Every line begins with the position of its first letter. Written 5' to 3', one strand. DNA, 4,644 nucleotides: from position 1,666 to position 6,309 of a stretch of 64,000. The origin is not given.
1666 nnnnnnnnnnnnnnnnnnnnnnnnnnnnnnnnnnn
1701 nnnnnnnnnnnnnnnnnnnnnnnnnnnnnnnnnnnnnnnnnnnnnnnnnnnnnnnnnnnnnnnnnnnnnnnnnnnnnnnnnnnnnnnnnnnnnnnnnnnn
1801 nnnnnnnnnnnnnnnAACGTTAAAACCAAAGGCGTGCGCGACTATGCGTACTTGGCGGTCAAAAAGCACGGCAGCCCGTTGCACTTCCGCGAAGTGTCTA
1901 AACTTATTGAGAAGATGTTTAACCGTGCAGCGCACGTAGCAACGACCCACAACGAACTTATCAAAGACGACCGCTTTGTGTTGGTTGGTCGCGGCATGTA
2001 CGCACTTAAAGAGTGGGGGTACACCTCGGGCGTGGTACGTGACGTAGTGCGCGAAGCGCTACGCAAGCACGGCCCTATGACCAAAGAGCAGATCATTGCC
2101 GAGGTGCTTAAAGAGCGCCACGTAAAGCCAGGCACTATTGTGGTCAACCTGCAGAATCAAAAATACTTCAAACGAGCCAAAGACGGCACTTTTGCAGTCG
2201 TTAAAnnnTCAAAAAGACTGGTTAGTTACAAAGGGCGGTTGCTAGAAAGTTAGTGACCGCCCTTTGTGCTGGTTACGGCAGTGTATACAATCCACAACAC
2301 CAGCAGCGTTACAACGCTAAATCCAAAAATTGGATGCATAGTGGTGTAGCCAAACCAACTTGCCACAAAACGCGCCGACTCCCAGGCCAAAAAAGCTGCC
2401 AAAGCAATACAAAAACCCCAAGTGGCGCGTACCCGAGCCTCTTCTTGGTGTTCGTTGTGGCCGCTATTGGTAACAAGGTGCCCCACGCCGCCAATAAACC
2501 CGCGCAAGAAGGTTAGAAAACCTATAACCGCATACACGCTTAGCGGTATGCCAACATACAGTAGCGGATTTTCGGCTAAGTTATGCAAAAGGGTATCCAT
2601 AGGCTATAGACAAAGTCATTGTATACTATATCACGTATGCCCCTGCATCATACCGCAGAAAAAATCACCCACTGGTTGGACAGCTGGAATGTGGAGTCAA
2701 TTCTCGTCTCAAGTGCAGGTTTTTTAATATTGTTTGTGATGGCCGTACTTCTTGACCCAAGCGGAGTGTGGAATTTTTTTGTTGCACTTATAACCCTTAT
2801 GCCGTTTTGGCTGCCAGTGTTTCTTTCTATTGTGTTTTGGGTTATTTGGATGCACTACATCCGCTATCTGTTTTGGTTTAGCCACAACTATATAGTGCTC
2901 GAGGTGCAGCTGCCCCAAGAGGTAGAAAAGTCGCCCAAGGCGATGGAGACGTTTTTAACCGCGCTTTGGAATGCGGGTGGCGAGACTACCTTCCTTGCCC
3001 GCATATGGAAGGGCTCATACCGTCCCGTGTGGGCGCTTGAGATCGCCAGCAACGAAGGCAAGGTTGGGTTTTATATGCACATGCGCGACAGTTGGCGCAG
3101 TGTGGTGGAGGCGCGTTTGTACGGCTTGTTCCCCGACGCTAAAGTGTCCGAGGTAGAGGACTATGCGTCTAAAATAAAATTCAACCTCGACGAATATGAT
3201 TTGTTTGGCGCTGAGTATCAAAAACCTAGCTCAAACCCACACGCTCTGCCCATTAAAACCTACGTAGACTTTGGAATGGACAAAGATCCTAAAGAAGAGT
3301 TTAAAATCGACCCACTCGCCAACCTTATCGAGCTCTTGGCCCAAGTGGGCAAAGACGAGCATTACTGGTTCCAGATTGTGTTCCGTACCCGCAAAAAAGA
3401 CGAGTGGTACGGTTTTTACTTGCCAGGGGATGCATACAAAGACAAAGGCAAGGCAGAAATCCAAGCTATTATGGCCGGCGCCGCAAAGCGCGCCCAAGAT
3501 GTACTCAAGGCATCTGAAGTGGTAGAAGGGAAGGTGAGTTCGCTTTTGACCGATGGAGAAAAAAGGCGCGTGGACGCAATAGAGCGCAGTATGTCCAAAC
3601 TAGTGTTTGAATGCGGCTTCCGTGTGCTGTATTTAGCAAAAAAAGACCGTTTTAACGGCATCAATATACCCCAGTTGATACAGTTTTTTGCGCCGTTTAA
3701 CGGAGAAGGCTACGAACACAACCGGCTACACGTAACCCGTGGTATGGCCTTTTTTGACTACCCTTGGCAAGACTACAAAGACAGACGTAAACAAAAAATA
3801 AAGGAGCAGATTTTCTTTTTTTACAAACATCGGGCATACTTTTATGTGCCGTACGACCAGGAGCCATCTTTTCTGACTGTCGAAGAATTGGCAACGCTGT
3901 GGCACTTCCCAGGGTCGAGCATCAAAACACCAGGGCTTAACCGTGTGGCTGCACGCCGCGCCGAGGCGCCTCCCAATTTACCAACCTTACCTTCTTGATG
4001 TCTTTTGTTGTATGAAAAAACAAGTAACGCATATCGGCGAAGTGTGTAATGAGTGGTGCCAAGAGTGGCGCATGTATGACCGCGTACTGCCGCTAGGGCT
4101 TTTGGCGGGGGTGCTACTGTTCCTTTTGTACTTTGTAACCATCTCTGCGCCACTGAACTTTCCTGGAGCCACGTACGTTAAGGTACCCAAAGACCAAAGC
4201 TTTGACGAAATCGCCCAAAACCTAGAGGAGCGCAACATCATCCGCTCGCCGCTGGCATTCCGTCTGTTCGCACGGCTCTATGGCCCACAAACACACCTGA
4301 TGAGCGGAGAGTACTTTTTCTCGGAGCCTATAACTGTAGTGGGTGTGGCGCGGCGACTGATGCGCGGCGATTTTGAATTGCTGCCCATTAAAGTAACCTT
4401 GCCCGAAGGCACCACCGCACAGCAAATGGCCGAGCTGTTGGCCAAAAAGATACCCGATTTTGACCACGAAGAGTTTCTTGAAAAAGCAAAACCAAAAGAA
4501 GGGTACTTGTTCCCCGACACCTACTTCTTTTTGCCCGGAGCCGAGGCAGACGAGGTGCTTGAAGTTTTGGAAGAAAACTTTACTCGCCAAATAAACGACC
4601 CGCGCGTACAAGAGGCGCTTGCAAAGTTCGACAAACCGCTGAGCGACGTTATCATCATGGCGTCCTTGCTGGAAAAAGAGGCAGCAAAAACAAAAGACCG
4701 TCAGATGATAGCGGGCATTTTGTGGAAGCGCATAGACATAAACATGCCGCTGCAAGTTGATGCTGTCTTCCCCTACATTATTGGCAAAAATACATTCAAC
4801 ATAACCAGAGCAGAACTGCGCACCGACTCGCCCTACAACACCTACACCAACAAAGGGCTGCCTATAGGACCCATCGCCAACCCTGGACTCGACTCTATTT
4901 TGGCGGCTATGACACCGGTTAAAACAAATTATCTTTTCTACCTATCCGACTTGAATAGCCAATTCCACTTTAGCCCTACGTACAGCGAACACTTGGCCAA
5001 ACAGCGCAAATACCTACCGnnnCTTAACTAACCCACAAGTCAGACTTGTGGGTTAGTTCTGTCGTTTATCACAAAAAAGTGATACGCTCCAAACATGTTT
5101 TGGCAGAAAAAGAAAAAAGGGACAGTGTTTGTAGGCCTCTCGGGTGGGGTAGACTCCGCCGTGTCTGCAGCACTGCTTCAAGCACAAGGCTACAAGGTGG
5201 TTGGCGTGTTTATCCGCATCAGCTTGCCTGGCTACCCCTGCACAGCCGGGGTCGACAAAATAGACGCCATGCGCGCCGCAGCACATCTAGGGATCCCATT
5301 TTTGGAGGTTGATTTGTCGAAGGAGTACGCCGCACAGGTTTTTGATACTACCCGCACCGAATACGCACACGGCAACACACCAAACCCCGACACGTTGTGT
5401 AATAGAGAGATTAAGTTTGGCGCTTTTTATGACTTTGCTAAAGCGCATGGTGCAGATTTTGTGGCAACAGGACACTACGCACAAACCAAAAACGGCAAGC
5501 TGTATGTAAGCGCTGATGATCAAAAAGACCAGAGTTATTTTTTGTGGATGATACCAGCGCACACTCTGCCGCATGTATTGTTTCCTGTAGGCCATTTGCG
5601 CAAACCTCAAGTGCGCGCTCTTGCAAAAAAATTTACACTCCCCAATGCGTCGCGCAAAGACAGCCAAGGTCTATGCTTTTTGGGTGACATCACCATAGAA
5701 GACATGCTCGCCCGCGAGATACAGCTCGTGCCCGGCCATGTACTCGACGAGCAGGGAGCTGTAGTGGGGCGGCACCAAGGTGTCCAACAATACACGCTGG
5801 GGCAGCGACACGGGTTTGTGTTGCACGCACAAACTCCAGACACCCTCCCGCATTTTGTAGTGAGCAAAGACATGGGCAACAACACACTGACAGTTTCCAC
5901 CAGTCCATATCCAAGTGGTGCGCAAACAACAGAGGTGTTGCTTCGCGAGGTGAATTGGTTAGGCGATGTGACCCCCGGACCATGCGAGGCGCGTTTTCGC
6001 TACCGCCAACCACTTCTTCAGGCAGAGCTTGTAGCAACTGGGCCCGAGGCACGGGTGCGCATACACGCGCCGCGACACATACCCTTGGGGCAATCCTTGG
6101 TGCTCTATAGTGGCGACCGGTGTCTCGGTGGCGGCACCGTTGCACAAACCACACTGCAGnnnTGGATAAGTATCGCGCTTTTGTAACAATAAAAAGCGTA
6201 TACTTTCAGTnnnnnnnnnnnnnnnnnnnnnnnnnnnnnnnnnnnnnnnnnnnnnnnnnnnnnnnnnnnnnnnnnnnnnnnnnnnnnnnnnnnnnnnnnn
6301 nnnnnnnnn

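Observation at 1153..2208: Sigma-70 region 4 fused to a HARE-HTH/winged-helix C-terminus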

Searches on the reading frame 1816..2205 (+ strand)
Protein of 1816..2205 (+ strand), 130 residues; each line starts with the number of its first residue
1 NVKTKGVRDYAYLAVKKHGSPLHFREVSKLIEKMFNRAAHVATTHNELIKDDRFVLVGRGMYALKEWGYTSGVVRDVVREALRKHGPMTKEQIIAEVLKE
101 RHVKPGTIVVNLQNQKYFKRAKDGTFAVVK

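Call 34: search_solved_structures(query=A2, max_evalue=10, show_alignments=4)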
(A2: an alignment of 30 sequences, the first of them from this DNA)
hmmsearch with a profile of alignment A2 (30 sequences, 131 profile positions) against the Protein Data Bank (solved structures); distinct sequences matched with E-value up to 10: 4.
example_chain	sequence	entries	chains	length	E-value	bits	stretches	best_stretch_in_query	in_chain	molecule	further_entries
8x6g_E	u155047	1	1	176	0.076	16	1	2-78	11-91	Probable DNA-directed RNA polymerase subunit delta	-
3cwx_A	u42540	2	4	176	0.23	14.5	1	22-77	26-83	protein CagD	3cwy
4adx_7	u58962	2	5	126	0.4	13.7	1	52-129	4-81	RPL14E | RPL14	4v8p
6zyw_Y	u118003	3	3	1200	1.2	12.2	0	22-98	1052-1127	Shulin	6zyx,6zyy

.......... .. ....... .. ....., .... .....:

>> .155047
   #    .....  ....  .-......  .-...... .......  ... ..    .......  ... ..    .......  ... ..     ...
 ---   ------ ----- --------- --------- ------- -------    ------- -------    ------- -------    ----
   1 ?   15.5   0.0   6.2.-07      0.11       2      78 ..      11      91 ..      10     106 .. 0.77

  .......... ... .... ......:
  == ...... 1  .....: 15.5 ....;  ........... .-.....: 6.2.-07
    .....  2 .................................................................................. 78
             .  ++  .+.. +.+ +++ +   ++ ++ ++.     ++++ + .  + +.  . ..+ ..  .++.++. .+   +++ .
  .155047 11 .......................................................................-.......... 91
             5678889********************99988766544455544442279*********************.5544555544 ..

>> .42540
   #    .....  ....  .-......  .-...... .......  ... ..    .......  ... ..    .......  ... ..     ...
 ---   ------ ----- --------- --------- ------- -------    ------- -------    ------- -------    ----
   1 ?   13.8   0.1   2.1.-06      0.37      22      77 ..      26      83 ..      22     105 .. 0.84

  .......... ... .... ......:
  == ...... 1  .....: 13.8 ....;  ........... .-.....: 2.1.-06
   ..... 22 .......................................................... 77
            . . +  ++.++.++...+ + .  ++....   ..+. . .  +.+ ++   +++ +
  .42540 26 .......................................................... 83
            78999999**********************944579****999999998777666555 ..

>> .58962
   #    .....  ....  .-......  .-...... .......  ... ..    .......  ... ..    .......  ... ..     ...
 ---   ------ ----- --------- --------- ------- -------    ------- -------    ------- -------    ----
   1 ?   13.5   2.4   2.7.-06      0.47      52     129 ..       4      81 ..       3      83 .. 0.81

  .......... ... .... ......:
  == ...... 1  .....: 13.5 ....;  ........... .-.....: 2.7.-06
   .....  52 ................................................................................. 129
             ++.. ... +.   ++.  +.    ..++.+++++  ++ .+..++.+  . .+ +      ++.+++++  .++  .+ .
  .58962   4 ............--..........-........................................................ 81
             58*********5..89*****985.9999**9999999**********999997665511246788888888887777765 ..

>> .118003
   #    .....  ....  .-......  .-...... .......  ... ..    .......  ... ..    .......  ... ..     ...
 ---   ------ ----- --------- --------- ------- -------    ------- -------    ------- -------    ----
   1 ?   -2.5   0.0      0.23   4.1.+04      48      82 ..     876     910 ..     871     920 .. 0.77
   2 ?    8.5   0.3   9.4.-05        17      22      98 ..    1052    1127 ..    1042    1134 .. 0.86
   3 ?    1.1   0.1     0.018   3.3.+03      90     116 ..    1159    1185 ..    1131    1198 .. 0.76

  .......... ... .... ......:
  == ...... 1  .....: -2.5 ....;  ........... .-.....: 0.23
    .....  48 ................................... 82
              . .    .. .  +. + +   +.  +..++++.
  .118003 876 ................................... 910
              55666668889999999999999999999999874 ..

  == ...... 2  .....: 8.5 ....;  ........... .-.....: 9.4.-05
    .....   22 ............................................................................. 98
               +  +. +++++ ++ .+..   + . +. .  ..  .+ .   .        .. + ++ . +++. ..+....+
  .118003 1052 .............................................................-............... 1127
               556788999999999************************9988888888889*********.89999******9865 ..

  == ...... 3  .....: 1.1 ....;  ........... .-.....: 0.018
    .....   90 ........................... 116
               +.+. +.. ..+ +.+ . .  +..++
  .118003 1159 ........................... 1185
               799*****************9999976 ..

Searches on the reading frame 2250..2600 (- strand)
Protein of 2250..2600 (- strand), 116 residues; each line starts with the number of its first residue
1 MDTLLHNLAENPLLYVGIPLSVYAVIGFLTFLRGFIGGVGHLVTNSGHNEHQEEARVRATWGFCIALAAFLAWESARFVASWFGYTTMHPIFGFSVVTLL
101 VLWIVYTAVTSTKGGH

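Call 12: search_protein_families(library=pfam, proteins=[window:2250-2600:-], max_evalue=0.001)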
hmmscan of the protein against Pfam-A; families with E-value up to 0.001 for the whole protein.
window:2250-2600:- (116 aa): 0 families

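Call 39: search_protein_families(library=pfam, proteins=[window:2250-2600:-], max_evalue=10)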
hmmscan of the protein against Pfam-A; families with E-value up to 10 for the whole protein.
window:2250-2600:- (116 aa): 1 family
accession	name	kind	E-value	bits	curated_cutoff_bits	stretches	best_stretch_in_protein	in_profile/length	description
PF20176.3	DUF6541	-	0.013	14.2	29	2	73-112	268-307/646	Family of unknown function (DUF6541)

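Call 67: search_protein_families(library=ncbifam, proteins=[window:2250-2600:-], max_evalue=1)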
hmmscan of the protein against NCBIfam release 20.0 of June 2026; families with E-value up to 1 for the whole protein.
window:2250-2600:- (116 aa): 2 families
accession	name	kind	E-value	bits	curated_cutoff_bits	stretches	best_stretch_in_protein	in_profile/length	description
TIGR01195.1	oadG_fam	subfamily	0.12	13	36.05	1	22-69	15-57/84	sodium pump decarboxylases, gamma subunit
NF050118.1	aa3_CtaJ_Mycob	equivalog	0.51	10.7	43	1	8-31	2-25/80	aa3-type cytochrome oxidase subunit CtaJ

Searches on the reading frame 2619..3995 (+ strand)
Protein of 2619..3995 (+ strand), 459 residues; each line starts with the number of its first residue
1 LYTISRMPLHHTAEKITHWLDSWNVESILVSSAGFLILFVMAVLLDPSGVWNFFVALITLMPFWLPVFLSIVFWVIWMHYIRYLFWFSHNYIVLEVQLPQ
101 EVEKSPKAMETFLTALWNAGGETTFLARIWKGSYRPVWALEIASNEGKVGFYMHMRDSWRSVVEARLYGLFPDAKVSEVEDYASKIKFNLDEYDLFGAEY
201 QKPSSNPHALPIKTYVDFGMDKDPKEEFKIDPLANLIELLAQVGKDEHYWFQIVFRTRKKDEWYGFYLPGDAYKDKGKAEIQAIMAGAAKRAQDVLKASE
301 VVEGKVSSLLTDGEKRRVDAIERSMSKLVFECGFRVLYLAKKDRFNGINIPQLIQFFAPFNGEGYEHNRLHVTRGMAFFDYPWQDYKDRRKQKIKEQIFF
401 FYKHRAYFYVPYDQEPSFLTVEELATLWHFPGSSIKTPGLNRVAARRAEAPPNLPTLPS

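Call 12: search_protein_families(library=pfam, proteins=[window:2619-3995:+], max_evalue=0.001)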
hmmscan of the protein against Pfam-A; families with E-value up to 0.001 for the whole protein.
window:2619-3995:+ (459 aa): 0 families

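Call 39: search_protein_families(library=pfam, proteins=[window:2619-3995:+], max_evalue=10)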
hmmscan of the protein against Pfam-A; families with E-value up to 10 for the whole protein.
window:2619-3995:+ (459 aa): 0 families

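Call 40: find_homologous_proteins(query=window:2619-3995:+)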
Query window:2619-3995:+ (459 aa): 3164 proteins with E <= 0.001 among 8000 candidates; the best 120 are listed.
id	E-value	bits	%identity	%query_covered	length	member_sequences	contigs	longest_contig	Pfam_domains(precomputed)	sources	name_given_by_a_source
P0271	0.0e+0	1057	100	99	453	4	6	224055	PF26449.1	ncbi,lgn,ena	-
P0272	4.3e-263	891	82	99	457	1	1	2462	-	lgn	-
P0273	2.5e-262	888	79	100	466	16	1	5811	-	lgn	-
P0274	4.9e-243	825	77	99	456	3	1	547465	PF26449.1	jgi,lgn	jgi:hypothetical protein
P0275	1.4e-223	761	69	99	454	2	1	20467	-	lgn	-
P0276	2.8e-185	634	59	98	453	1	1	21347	PF26449.1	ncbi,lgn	-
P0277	1.6e-182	625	57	99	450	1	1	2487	PF26449.1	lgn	-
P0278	2.9e-182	624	59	98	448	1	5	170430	-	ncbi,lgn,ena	-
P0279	9.0e-182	623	59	98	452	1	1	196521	PF26449.1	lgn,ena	-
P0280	2.3e-180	618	58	98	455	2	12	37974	PF26449.1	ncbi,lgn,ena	-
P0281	2.2e-177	608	57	98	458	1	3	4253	PF26449.1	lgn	-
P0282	3.3e-176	604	57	99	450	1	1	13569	-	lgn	-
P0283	2.2e-174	598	57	98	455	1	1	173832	PF26449.1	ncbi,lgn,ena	ncbi:MAG: hypothetical protein WCI89_01820 [bacterium]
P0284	5.1e-174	597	57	98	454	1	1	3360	PF26449.1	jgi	jgi:hypothetical protein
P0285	2.4e-173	595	55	98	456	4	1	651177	-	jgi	jgi:hypothetical protein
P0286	3.4e-173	595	56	97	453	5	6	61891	PF26449.1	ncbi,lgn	-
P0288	5.0e-172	591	56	99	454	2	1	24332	PF26449.1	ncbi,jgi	jgi:hypothetical protein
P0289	5.4e-172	591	55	97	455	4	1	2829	PF26449.1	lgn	-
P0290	1.7e-171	589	56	99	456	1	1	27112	PF26449.1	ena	-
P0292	2.2e-170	585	56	97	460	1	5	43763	PF26449.1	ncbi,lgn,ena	-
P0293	3.9e-170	584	56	97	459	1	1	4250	PF26449.1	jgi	-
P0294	5.9e-170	584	54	97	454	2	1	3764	PF26449.1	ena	-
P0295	2.3e-169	582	54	99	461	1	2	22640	PF26449.1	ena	-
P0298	5.2e-168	577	56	97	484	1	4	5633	PF26449.1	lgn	-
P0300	8.4e-168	577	55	98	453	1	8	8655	PF26449.1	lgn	-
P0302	4.0e-167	575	55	98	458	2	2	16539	PF26449.1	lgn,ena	-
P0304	1.6e-166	573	54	97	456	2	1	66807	PF26449.1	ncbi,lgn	-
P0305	4.9e-166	571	55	98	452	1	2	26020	PF26449.1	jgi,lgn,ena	jgi:hypothetical protein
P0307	8.8e-166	570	54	99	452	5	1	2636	PF26449.1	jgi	jgi:hypothetical protein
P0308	1.0e-165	570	54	99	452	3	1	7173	PF26449.1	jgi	jgi:hypothetical protein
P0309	1.2e-165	570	53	98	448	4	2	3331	PF26449.1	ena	-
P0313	4.7e-165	568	53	98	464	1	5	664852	PF26449.1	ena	-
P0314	6.2e-165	567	54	99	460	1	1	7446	PF26449.1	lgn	-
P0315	1.1e-164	567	54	97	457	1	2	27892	PF26449.1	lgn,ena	-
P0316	1.1e-164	566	53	98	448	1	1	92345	PF26449.1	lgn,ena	-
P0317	1.1e-164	566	55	98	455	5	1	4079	PF26449.1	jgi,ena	-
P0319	2.4e-164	565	54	97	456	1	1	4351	PF26449.1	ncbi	-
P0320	3.6e-164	565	55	98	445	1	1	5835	PF26449.1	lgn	-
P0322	6.3e-164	564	54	99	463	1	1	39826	PF26449.1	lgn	-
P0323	1.2e-163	563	54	98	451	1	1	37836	PF26449.1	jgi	jgi:hypothetical protein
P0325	1.9e-163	562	52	99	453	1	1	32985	PF26449.1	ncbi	-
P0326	3.2e-163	562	53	97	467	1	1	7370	PF26449.1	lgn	-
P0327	5.0e-163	561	54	98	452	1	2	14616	PF26449.1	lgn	-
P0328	1.0e-162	560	55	97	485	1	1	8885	PF26449.1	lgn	-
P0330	1.5e-162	559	55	97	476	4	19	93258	PF26449.1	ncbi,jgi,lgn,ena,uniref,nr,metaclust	ncbi:hypothetical protein A2852_02510 [Candidatus Adlerbacteria bacterium RIFCSPHIGHO2_01_FULL_54_23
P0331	1.6e-162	559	52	99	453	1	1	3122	PF26449.1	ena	-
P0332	4.1e-162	558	53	98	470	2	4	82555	PF26449.1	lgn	-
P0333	6.4e-162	557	52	97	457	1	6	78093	PF26449.1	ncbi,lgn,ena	-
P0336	3.1e-161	555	52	98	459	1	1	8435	PF26449.1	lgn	-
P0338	7.7e-161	554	52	100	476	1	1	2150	PF26449.1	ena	-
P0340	2.1e-160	552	55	95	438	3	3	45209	PF26449.1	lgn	-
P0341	3.2e-160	552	52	98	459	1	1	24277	PF26449.1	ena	-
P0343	4.5e-160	551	53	98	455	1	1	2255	PF26449.1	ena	-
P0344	1.3e-159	550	53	98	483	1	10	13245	PF26449.1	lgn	-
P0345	1.5e-159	550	52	97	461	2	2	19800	PF26449.1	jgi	jgi:hypothetical protein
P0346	1.5e-159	550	51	98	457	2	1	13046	PF26449.1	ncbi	-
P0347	1.8e-159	549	52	97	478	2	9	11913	PF26449.1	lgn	-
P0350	5.0e-159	548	53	97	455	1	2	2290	PF26449.1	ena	-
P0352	5.3e-159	548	52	98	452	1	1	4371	PF26449.1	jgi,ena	-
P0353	1.3e-158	546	56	90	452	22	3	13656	PF26449.1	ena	-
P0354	1.3e-158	546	51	98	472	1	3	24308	PF26449.1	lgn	-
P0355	1.5e-158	546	52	97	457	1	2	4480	PF26449.1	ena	-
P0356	1.7e-158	546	52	98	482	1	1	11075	PF26449.1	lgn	-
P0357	2.0e-158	546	52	97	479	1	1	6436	PF26449.1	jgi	jgi:hypothetical protein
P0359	3.1e-158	545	51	97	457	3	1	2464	PF26449.1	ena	-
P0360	3.5e-158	545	51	97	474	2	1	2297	PF26449.1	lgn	-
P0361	5.9e-158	544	53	99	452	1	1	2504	PF26449.1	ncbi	-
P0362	1.6e-157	543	51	98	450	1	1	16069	PF26449.1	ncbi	-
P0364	1.7e-157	543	53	95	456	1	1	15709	PF26449.1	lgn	-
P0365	1.8e-157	543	52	98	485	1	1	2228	PF26449.1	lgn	-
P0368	4.5e-157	541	50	97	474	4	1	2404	PF26449.1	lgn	-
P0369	5.5e-157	541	53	98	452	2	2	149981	PF26449.1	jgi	jgi:hypothetical protein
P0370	6.1e-157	541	53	98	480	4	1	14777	PF26449.1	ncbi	-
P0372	7.5e-157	541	53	98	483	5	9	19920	PF26449.1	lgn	-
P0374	1.4e-156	540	51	100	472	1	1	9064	PF26449.1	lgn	-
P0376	3.0e-156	539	51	98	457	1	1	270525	PF26449.1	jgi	jgi:hypothetical protein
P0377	4.8e-156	538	52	97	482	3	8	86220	PF26449.1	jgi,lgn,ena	-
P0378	6.0e-156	538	53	98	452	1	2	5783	PF26449.1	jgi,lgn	-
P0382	3.3e-155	535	52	98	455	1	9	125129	PF26449.1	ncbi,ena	-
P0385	7.3e-155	534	50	97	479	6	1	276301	PF26449.1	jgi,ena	-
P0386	8.7e-155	534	52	97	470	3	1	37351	PF26449.1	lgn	-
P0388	1.8e-154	533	52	98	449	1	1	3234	PF26449.1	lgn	-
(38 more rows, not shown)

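Call 42: search_protein_families(library=pfam, proteins=[P0271, P0330, P0283], max_evalue=10)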
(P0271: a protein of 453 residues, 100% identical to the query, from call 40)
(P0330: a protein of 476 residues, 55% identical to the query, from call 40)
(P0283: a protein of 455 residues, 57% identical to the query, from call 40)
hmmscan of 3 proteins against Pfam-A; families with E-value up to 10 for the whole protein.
P0271 (453 aa): 0 families

P0330 (476 aa): 0 families

P0283 (455 aa): 0 families

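Call 58: predict_structure(alignment_id=A3)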
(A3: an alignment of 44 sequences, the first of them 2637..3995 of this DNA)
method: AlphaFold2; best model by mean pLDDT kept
length: 453 residues; sequences in the alignment: 44
mean_pLDDT: 81.1   pTM: 0.77
mean pLDDT of the five models: 81.1, 79.2, 79.0, 78.5, 78.0
residues with pLDDT >= 90: 106; 70-90: 278; 50-70: 57; < 50: 12
segments of 3 or more residues with pLDDT < 50: 440-445, 447-449
pLDDT, mean of each block of 10 residues (from residue 1): 67 73 79 87 81 76 79 72 88 80 91 71 69 92 91 90 88 91 91 85 88 73 77 88 93 76 85 90 79 56 77 89 92 92 88 80 84 76 87 88 68 92 83 67 48 51
secondary structure, 60 per line:
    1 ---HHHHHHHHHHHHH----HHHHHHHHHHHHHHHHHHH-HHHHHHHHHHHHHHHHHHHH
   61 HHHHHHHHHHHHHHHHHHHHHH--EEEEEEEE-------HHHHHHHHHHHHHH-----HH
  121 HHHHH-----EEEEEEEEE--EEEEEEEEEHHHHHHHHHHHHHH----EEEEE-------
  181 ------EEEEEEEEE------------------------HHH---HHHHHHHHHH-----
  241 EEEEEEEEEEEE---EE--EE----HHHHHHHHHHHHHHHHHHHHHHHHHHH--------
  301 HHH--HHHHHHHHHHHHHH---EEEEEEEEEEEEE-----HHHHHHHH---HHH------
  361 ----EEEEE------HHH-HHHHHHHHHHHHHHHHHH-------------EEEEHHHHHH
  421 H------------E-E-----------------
elements in order: H4-16 H21-39 H41-82 E85-92 H100-113 H119-125 E131-139 E142-150 H151-164 E169-173 E187-195 H226-235 E241-252 H266-292 H306-319 E323-335 H341-348 E365-369 H380-397 E411-414 H415-421

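Call 65: search_protein_families(library=padloc, proteins=[window:2637-3995:+], max_evalue=0.01)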
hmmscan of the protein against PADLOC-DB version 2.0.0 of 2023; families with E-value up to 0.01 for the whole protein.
window:2637-3995:+ (453 aa): 0 families

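Call 66: search_protein_families(library=phrogs, proteins=[window:2637-3995:+], max_evalue=0.01)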
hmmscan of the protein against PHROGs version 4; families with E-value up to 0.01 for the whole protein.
window:2637-3995:+ (453 aa): 1 family
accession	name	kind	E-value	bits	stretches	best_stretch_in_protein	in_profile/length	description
phrog_5156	-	unknown function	0.0035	16.5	0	131-307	78-241/824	-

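Call 67: search_protein_families(library=ncbifam, proteins=[window:2637-3995:+], max_evalue=1)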
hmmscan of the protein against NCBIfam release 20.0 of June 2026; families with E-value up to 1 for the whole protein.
window:2637-3995:+ (453 aa): 0 families

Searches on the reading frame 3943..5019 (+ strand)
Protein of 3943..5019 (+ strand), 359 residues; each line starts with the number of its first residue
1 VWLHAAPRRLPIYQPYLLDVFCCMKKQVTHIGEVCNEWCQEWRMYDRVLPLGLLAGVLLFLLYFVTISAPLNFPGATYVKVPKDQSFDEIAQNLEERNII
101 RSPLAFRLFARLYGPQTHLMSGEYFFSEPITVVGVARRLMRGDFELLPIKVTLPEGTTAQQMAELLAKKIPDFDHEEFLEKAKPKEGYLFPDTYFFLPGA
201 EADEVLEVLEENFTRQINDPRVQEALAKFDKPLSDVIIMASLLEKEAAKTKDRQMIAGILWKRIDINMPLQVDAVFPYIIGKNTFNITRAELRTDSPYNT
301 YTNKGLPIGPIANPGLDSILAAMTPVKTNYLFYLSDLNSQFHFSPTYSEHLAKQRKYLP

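Call 12: search_protein_families(library=pfam, proteins=[window:3943-5019:+], max_evalue=0.001)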
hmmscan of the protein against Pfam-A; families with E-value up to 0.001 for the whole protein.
window:3943-5019:+ (359 aa): 1 family
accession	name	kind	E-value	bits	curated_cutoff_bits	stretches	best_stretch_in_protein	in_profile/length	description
PF02618.21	YceG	-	9.1e-74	248.8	32.4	1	79-356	1-275/275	YceG-like family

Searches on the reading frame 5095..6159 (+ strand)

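Call 12: search_protein_families(library=pfam, proteins=[window:5095-6159:+], max_evalue=0.001)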
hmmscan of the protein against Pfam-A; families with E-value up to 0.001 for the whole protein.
window:5095-6159:+ (355 aa): 4 families
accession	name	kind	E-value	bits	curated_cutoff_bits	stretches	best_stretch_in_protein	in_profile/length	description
PF03054.22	tRNA_Me_trans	-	3.3e-64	216.7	20.6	1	10-197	2-201/202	tRNA methyl transferase HUP domain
PF20259.3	tRNA_Me_trans_M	-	7.2e-17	61.1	27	1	203-268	2-65/66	tRNA methyl transferase PRC-barrel domain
PF20258.4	tRNA_Me_trans_C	-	2.6e-12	47.3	20.6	1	280-349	3-77/77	Aminomethyltransferase beta-barrel domain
PF02540.23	NAD_synthase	-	3.3e-09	36.7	21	1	6-131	16-133/242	NAD synthase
